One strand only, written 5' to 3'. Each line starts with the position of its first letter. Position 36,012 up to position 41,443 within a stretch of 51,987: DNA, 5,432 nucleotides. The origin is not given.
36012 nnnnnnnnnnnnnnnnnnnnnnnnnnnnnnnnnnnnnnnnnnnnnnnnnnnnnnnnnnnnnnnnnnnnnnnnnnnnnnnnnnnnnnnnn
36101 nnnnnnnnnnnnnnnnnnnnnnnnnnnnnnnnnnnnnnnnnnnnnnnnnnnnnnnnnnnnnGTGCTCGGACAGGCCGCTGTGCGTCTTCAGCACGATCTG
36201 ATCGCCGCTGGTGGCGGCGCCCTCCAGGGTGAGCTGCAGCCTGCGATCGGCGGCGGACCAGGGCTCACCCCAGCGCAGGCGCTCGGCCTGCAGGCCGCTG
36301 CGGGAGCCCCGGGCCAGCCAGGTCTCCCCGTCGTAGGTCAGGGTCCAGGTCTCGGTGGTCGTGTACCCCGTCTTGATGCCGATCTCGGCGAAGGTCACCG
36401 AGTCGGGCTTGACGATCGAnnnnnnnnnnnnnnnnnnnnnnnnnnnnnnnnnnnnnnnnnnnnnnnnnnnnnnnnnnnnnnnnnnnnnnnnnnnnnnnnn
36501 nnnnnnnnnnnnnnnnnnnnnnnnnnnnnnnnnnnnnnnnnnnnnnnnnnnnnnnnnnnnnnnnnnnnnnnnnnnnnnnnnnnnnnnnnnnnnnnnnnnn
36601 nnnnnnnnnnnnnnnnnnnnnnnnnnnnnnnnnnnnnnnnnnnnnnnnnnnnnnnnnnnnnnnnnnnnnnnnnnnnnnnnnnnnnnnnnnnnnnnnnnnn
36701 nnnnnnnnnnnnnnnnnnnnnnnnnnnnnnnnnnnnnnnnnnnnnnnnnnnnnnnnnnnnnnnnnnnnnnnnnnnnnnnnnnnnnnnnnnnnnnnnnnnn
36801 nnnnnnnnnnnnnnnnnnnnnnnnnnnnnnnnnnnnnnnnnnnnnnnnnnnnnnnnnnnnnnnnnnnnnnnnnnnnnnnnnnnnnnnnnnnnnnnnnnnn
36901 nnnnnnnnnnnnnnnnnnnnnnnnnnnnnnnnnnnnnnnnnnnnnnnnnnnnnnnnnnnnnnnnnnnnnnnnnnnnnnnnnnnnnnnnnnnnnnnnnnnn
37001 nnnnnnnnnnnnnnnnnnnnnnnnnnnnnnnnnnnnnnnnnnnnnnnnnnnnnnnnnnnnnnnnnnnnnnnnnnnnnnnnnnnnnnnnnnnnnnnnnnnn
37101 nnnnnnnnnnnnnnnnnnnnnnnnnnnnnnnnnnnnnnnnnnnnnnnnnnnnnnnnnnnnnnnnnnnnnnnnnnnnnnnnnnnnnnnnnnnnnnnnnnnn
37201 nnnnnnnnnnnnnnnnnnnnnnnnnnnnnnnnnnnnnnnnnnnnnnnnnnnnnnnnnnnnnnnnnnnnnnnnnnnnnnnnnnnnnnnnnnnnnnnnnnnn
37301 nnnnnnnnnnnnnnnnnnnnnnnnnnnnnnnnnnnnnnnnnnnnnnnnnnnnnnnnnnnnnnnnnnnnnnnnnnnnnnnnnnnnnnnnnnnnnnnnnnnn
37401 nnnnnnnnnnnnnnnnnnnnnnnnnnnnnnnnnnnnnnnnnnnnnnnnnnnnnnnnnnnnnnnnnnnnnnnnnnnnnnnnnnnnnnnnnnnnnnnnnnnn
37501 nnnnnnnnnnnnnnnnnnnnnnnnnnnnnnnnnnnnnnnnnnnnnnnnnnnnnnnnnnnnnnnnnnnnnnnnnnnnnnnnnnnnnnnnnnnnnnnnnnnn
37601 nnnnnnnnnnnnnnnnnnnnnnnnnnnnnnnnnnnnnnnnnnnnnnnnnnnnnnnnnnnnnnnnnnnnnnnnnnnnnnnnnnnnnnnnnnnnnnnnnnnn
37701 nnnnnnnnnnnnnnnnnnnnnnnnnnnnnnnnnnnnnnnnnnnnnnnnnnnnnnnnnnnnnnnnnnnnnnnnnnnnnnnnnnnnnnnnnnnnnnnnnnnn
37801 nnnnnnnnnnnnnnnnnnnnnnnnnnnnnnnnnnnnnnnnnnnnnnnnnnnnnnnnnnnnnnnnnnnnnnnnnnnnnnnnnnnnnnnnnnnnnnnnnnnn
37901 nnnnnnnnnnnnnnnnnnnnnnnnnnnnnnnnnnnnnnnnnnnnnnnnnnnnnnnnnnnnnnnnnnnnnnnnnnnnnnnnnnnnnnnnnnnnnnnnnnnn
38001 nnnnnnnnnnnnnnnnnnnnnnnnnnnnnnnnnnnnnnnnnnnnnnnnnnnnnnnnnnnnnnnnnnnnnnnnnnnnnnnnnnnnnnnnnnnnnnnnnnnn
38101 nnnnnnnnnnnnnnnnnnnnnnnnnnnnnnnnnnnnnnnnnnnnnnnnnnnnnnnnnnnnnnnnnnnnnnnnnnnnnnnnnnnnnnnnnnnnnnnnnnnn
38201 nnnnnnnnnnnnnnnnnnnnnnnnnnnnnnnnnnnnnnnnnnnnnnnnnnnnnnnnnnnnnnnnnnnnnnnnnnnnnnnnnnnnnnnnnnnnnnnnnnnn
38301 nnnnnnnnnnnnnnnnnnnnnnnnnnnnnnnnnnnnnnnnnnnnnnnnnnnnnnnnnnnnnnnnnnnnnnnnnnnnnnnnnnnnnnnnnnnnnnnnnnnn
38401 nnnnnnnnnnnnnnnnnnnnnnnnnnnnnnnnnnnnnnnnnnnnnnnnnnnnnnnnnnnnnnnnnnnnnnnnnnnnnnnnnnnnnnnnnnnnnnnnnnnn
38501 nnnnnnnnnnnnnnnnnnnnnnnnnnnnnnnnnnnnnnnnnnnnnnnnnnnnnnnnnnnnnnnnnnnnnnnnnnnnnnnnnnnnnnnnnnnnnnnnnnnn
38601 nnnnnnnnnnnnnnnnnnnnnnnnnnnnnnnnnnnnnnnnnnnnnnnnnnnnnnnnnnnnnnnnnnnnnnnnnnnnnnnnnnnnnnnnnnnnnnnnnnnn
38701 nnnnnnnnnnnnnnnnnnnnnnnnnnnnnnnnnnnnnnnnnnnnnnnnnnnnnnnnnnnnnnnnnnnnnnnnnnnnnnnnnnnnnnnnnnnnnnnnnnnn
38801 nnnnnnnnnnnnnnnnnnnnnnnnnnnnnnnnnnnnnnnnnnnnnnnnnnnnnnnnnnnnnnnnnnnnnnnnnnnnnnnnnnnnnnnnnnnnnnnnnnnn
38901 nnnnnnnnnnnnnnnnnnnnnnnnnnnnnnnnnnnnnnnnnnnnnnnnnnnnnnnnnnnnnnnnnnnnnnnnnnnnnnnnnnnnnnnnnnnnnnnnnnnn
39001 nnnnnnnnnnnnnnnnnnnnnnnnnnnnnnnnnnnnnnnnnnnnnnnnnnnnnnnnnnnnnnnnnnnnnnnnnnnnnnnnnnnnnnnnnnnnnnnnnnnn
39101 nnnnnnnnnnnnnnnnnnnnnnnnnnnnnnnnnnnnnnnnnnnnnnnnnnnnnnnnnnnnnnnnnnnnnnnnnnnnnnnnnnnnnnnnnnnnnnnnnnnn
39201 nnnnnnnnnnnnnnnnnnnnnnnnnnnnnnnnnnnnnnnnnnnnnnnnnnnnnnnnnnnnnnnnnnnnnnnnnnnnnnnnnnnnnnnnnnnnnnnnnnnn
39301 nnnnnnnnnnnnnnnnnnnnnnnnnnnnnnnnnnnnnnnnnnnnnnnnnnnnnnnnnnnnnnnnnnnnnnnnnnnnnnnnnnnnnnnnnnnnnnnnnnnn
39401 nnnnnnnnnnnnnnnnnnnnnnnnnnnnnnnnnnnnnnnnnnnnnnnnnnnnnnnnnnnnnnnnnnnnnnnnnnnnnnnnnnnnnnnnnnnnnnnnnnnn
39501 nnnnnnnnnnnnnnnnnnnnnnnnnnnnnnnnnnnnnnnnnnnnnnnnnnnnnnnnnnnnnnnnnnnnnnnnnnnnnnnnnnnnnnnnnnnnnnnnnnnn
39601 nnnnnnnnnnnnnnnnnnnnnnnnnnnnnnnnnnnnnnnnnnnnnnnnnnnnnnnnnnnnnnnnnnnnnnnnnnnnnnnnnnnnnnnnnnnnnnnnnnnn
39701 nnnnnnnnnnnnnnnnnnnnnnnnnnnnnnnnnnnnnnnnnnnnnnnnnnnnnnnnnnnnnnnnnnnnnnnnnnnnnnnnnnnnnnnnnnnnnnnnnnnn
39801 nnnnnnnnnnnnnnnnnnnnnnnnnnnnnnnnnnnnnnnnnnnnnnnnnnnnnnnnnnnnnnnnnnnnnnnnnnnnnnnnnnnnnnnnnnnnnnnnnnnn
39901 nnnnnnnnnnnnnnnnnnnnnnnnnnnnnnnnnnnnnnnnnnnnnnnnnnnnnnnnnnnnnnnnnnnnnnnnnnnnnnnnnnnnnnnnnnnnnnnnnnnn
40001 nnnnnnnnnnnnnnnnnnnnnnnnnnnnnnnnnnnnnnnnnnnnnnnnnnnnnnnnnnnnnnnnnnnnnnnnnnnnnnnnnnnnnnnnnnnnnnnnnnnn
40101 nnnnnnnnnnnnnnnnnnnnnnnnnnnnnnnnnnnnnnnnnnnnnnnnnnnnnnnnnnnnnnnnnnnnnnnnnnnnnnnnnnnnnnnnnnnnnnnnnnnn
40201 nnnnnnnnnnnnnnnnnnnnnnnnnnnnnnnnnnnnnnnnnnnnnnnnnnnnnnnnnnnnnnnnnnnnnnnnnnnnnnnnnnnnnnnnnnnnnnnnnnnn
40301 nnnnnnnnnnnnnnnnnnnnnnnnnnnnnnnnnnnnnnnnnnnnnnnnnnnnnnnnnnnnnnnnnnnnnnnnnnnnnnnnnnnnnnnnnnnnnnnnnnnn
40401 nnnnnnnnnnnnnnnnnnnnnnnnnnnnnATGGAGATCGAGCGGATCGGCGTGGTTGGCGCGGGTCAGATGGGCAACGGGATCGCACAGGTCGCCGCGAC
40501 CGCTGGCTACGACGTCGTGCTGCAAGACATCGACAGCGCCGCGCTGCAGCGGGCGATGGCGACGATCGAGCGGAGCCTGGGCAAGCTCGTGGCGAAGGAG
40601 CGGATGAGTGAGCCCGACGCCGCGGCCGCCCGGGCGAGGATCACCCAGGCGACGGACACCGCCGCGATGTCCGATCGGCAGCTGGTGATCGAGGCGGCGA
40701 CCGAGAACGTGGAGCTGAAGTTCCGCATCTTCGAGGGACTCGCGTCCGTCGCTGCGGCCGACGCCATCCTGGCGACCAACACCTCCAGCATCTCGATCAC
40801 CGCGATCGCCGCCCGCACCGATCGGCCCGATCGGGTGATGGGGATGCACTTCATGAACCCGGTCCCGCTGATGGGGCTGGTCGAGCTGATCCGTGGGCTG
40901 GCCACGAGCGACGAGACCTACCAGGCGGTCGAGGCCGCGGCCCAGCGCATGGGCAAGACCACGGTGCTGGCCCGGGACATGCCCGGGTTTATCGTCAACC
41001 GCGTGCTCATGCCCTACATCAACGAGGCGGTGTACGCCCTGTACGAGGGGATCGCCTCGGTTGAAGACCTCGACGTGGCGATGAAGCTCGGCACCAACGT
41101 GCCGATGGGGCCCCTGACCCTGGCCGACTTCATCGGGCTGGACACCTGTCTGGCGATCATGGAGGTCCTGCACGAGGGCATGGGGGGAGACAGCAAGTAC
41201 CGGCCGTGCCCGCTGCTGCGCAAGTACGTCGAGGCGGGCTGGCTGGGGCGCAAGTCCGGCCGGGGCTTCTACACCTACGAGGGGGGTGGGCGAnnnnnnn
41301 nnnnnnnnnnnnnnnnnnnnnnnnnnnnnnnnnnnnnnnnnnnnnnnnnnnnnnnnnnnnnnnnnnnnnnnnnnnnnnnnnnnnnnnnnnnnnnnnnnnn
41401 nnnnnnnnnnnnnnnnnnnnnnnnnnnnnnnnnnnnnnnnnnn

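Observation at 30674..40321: Candidate three-gene envelope system: two very large lipoproteins followed by the pseudo-domain STAND protein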

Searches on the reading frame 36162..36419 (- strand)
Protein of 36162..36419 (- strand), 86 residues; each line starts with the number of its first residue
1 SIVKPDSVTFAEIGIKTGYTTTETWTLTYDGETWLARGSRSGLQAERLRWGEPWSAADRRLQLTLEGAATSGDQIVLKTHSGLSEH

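Call 68: search_protein_representatives(alignment_id=A4)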
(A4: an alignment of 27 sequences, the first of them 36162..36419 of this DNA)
Query: 27 sequences, 86 profile positions. Proteins with E-value up to 0.001 (for the whole library): 474; up to 1e-10: 232; up to 1e-30: 74. The best 150 are listed.
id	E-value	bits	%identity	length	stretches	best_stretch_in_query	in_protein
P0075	6.2e-55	199.3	-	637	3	5-84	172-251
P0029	7.3e-54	195.8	-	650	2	5-85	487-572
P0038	1.2e-52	192.0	-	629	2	5-86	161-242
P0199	3.1e-52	190.6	-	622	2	6-84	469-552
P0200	1.0e-50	185.7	-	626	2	2-85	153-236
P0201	5.2e-50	183.5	-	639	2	4-85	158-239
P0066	9.2e-48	176.3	-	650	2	4-84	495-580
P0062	9.2e-48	176.3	-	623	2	7-86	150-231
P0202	1.0e-47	176.1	-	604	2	3-85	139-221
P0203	1.3e-47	175.8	-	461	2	3-84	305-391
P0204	2.2e-46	171.9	-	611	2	6-83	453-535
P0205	6.8e-46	170.3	-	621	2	3-86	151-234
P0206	9.9e-46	169.8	-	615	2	11-84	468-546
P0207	1.8e-45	169.0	-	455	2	2-86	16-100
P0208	2.1e-45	168.7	-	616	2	6-83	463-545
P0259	4.0e-32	126.2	-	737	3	20-80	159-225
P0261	8.1e-32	125.2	-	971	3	20-79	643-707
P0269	7.4e-29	115.7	-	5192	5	12-80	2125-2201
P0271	1.7e-28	114.6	-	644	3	9-79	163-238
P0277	1.2e-27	111.8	-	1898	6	19-81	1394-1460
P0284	7.1e-26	106.1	-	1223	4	19-80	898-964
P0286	1.3e-25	105.3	-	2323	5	20-81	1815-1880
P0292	6.6e-24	99.8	-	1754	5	9-80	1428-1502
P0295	1.9e-22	95.1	-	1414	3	11-80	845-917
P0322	2.4e-19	85.2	-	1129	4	31-79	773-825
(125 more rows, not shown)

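Call 69: search_protein_families(library=pfam, proteins=[P0277, P0284, P0292, P0261, P0295, P0322, P0259], max_evalue=0.001)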
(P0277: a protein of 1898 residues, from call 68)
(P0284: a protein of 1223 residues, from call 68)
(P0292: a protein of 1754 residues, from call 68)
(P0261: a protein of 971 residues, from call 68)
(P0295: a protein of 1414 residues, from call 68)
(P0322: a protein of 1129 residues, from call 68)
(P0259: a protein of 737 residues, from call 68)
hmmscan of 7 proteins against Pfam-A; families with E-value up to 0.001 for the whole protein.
P0277 (1898 aa): 4 families
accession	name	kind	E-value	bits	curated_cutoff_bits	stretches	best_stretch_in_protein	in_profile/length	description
PF09134.16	Invasin_D3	-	2.8e-37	127.6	33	5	188-285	6-97/98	Invasin, domain 3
PF02369.22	Big_1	-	8.1e-36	122.5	34.9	5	187-284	2-93/93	Bacterial Ig-like domain (group 1)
PF18565.7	Glyco_hydro2_C5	-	8.4e-14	51.7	32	1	187-279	1-101/103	Glycoside hydrolase family 2 C-terminal domain 5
PF15902.12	Sortilin-Vps10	-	3.9e-06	26.4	33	0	1493-1549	3-60/446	Sortilin, neurotensin receptor 3,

P0284 (1223 aa): 3 families
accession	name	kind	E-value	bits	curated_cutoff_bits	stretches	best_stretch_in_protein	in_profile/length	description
PF09134.16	Invasin_D3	-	1e-15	58.4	33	2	38-127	2-92/98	Invasin, domain 3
PF15902.12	Sortilin-Vps10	-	3.2e-13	49.7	33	2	808-864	3-60/446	Sortilin, neurotensin receptor 3,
PF02369.22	Big_1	-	8.2e-08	32.7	34.9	1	41-128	2-90/93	Bacterial Ig-like domain (group 1)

P0292 (1754 aa): 4 families
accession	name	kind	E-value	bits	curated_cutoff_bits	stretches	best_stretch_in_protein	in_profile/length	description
PF02369.22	Big_1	-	2.6e-47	159.3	34.9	6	186-273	3-92/93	Bacterial Ig-like domain (group 1)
PF09134.16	Invasin_D3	-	8.9e-41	138.8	33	5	283-379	7-97/98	Invasin, domain 3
PF18565.7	Glyco_hydro2_C5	-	2.4e-14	53.5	32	0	282-373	2-101/103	Glycoside hydrolase family 2 C-terminal domain 5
PF15902.12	Sortilin-Vps10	-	5.3e-08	32.5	33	1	1345-1405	3-61/446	Sortilin, neurotensin receptor 3,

P0261 (971 aa): 1 family
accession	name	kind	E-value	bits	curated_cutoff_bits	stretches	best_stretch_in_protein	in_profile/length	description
PF15902.12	Sortilin-Vps10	-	3.8e-09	36.3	33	1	549-609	3-60/446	Sortilin, neurotensin receptor 3,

P0295 (1414 aa): 2 families
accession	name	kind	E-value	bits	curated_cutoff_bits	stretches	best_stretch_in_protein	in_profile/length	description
PF02369.22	Big_1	-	5.1e-35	119.9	34.9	4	347-436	2-89/93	Bacterial Ig-like domain (group 1)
PF09134.16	Invasin_D3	-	1.2e-34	119.2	33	3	60-148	14-96/98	Invasin, domain 3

P0322 (1129 aa): 3 families
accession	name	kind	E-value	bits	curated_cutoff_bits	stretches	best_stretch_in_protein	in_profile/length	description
PF09134.16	Invasin_D3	-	6.4e-10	39.9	33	1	45-138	7-96/98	Invasin, domain 3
PF02369.22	Big_1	-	5.8e-08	33.2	34.9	1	45-138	4-93/93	Bacterial Ig-like domain (group 1)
PF15902.12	Sortilin-Vps10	-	9.6e-07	28.4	33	0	916-997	3-81/446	Sortilin, neurotensin receptor 3,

P0259 (737 aa): 2 families
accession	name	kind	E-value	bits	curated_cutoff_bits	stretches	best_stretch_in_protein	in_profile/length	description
PF15902.12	Sortilin-Vps10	-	0.00043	19.6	33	0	311-379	3-68/446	Sortilin, neurotensin receptor 3,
PF02012.26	BNR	-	0.00053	20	27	0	359-369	1-11/12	BNR/Asp-box repeat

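Call 70: list_cluster_members(proteins=[P0269, P0277, P0284, P0292, P0295, P0261, P0259, P0271, P0286, P0322])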
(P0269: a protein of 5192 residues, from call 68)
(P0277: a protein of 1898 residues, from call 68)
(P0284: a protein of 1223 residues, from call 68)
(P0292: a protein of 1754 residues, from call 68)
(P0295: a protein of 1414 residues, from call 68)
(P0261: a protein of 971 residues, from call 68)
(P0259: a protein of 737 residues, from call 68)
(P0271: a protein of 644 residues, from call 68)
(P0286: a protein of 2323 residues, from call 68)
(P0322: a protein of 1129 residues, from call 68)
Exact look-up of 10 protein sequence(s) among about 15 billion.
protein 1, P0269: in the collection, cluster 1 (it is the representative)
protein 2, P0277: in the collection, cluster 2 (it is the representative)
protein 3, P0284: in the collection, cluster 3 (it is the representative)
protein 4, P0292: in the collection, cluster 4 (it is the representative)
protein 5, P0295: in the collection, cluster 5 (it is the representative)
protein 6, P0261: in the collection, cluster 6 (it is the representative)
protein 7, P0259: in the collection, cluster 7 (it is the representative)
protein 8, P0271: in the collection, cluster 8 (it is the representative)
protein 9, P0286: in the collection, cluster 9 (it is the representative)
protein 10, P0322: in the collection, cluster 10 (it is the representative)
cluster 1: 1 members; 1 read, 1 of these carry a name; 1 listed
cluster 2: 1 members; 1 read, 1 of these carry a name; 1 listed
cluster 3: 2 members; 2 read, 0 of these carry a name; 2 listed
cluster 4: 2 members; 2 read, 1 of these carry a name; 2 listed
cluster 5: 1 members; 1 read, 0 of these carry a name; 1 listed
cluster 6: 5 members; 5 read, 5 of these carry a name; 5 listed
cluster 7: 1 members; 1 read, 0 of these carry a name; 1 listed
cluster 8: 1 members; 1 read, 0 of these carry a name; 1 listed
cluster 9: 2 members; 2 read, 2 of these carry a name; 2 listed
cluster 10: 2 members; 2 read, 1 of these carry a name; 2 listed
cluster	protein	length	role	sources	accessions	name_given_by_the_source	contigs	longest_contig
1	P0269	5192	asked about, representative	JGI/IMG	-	adhesin/invasin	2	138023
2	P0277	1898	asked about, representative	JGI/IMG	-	hypothetical protein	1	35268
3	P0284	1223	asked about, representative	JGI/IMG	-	-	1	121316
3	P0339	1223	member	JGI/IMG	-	-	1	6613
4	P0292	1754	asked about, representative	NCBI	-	-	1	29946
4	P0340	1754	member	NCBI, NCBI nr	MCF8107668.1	MAG: Ig-like domain-containing protein [Desulfohalobiaceae bacterium] | Ig-like domain-containing protein [Desulfohalobiaceae bacterium]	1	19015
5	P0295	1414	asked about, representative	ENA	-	-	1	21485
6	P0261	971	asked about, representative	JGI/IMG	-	hypothetical protein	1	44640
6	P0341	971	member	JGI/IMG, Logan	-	hypothetical protein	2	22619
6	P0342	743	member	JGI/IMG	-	hypothetical protein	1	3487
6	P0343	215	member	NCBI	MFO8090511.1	MAG: hypothetical protein R6U13_11780, partial [Desulfatiglandaceae bacterium]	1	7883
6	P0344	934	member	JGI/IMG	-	hypothetical protein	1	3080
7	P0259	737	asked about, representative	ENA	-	-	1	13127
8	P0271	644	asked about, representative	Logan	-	-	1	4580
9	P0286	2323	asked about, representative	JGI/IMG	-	hypothetical protein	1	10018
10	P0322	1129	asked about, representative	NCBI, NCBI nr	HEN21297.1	MAG TPA: hypothetical protein ENN86_04730, partial [Desulfobacteraceae bacterium] | hypothetical protein [Desulfobacteraceae bacterium]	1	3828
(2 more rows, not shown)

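Call 72: search_protein_families(library=pfam, alignment_id=A4, max_evalue=1)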
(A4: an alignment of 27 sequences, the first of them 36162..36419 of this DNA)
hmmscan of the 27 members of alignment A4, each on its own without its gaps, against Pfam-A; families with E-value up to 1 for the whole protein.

A. member 1, window:36162-36419:- (86 aa): 0 families

B. families by the number of members that match (of 27 scanned): 10 families
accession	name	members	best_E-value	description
PF21158.3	flgK_1st_1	3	0.0031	Flagellar hook-associated protein 1, D2-like domain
PF18313.7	TLP1_add_C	2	0.065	Thiolase-like protein type 1 additional C-terminal domain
PF00553.25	CBM_2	1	0.091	Cellulose binding domain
PF02012.26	BNR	1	0.14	BNR/Asp-box repeat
PF21159.3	FlgK_2nd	1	0.16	Flagellar hook-associated protein 1, D3 domain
PF17936.7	Big_6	1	0.16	Bacterial Ig domain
PF15220.11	HILPDA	1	0.18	Hypoxia-inducible lipid droplet-associated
PF21934.1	Yop-YscD_ppl_3rd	1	0.21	YscD/CdsD-like Bon-like domain 3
PF13683.12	rve_3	1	0.22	Integrase core domain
PF01057.23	Parvo_NS1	1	0.27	Parvovirus non-structural protein NS1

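Call 81: search_solved_structures(query=A4, max_evalue=10)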
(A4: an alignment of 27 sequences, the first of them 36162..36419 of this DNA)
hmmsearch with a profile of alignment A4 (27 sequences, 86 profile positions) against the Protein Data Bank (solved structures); distinct sequences matched with E-value up to 10: 4.
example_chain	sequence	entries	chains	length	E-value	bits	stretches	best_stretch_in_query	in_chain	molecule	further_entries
2xfd_A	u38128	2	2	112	0.34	14.2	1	11-52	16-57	CARBOHYDRATE BINDING MODULE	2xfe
2xhh_A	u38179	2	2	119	0.4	13.9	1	11-52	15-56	CARBOHYDRATE BINDING MODULE | CALCIUM-DEPENDENT CARBOHYDRATE BINDING MODULE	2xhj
8s1p_V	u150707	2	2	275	1.2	12.4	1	14-43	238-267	Putative RNA-binding protein YlmH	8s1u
4q1v_A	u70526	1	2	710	1.6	12.1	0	41-79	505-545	putative dipeptidyl aminopeptidase IV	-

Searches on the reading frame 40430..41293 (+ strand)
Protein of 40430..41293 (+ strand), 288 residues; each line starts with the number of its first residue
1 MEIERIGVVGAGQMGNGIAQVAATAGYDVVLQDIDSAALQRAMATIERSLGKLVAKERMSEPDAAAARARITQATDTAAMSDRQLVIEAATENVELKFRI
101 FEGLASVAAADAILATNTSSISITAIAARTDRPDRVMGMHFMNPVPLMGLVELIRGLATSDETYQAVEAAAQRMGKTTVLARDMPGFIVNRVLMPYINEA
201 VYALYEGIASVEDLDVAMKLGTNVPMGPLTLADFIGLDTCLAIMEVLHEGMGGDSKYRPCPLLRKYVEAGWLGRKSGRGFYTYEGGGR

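Call 17: search_protein_families(library=pfam, proteins=[window:40430-41293:+], max_evalue=0.001)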
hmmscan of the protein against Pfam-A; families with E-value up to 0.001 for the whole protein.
window:40430-41293:+ (288 aa): 3 families
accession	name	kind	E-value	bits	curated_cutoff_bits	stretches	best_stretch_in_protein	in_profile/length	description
PF02737.24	3HCDH_N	-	2.8e-61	207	22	1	6-183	2-179/180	3-hydroxyacyl-CoA dehydrogenase, NAD binding domain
PF00725.27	3HCDH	-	1.7e-37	128.2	22.1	1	186-283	1-97/97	3-hydroxyacyl-CoA dehydrogenase, C-terminal domain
PF03446.21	NAD_binding_2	-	0.0001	22.8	21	1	5-65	1-43/161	NAD binding domain of 6-phosphogluconate dehydrogenase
